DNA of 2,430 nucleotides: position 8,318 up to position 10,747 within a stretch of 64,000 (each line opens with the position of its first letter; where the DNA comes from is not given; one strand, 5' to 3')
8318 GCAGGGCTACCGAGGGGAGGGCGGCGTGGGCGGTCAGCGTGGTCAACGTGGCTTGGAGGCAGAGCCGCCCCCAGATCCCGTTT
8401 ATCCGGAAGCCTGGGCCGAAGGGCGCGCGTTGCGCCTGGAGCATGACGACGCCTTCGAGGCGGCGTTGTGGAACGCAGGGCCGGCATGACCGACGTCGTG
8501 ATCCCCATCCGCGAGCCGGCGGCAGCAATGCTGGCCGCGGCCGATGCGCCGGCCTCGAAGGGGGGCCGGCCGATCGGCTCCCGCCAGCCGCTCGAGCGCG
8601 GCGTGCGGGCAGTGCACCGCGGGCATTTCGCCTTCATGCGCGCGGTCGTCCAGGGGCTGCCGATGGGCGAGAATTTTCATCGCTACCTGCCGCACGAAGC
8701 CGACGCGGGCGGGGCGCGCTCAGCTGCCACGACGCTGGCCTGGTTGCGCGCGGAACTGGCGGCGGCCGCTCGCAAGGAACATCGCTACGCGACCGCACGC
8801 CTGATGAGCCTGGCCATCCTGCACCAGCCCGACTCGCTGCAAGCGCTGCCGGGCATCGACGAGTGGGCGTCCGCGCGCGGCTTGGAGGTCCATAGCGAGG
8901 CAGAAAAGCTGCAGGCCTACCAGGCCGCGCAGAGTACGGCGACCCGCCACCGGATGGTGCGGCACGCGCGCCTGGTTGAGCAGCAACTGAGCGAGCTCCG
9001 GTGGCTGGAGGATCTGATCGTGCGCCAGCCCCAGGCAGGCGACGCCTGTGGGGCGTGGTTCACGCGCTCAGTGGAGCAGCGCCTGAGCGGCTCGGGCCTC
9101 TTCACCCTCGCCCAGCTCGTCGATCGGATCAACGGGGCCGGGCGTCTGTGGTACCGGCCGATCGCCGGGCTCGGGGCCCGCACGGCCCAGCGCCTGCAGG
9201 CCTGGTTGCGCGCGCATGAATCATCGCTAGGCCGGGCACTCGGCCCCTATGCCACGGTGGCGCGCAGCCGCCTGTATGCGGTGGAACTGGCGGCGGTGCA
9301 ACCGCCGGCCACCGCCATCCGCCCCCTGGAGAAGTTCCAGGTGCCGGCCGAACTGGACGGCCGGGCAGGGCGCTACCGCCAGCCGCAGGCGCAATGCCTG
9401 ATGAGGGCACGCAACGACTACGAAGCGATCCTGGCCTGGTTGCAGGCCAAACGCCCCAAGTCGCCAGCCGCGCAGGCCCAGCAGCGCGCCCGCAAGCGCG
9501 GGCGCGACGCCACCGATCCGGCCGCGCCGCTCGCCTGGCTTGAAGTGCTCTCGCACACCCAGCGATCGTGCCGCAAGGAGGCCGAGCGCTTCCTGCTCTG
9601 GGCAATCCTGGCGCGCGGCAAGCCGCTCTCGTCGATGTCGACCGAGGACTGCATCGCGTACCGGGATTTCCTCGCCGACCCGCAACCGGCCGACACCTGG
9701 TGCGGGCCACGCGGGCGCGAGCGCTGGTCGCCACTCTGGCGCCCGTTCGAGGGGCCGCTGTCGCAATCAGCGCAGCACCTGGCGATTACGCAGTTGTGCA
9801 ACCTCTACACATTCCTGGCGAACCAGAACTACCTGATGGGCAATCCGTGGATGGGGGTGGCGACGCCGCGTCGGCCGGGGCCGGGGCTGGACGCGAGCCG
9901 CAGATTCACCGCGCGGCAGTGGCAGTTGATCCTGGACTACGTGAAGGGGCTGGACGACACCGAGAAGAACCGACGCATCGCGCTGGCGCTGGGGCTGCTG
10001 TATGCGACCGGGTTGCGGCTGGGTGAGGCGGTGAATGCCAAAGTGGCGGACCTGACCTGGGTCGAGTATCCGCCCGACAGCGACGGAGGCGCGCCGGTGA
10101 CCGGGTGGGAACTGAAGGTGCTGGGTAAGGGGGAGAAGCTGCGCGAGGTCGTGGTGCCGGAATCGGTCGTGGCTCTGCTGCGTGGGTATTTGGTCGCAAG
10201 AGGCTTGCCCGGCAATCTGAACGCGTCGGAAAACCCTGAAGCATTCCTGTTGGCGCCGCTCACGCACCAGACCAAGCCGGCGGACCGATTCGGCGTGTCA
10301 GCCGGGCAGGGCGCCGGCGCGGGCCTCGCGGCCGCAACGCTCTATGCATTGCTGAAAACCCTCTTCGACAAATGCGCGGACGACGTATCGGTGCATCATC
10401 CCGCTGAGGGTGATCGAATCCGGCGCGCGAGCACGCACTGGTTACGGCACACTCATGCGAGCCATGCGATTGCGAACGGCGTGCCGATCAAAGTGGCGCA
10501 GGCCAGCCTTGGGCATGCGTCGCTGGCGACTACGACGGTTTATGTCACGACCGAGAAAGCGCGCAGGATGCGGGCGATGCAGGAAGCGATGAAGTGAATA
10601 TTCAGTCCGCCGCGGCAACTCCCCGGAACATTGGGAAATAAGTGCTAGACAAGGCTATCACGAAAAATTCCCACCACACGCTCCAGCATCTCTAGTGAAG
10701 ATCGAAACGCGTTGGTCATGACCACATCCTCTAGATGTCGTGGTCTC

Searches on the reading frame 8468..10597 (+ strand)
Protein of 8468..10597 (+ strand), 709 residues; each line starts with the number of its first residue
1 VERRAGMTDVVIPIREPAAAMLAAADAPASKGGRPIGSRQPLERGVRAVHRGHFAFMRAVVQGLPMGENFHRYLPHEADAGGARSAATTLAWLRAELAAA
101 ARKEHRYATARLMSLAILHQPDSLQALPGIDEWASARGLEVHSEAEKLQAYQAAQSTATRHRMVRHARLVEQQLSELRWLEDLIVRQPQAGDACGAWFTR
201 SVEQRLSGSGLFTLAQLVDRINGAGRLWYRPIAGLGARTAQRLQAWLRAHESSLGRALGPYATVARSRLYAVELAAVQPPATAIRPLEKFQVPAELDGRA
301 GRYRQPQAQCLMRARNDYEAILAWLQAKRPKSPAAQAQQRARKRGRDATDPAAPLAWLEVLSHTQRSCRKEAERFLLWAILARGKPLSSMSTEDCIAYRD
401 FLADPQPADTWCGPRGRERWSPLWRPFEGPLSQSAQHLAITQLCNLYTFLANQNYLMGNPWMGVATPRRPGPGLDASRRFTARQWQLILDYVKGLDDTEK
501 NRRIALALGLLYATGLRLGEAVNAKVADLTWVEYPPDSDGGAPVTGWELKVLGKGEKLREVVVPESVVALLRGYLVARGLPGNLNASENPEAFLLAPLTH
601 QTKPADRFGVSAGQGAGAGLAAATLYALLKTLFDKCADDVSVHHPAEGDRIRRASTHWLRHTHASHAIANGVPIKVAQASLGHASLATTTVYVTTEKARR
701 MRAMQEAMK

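Call 10: search_protein_families(library=padloc, max_evalue=0.01, proteins=[window:8468-10597:+])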
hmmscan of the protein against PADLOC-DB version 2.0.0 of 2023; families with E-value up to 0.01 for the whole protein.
window:8468-10597:+ (709 aa): 0 families

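Call 11: search_protein_families(library=pfam, max_evalue=0.01, proteins=[window:8468-10597:+])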
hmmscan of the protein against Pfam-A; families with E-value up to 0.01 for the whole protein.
window:8468-10597:+ (709 aa): 2 families
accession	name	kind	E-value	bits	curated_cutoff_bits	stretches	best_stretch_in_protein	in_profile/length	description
PF12482.14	DUF3701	-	1.3e-19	70.6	26.9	1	179-266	1-88/93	Phage integrase protein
PF00589.27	Phage_integrase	-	3e-16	60.1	27.1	1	479-697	2-170/172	Phage integrase family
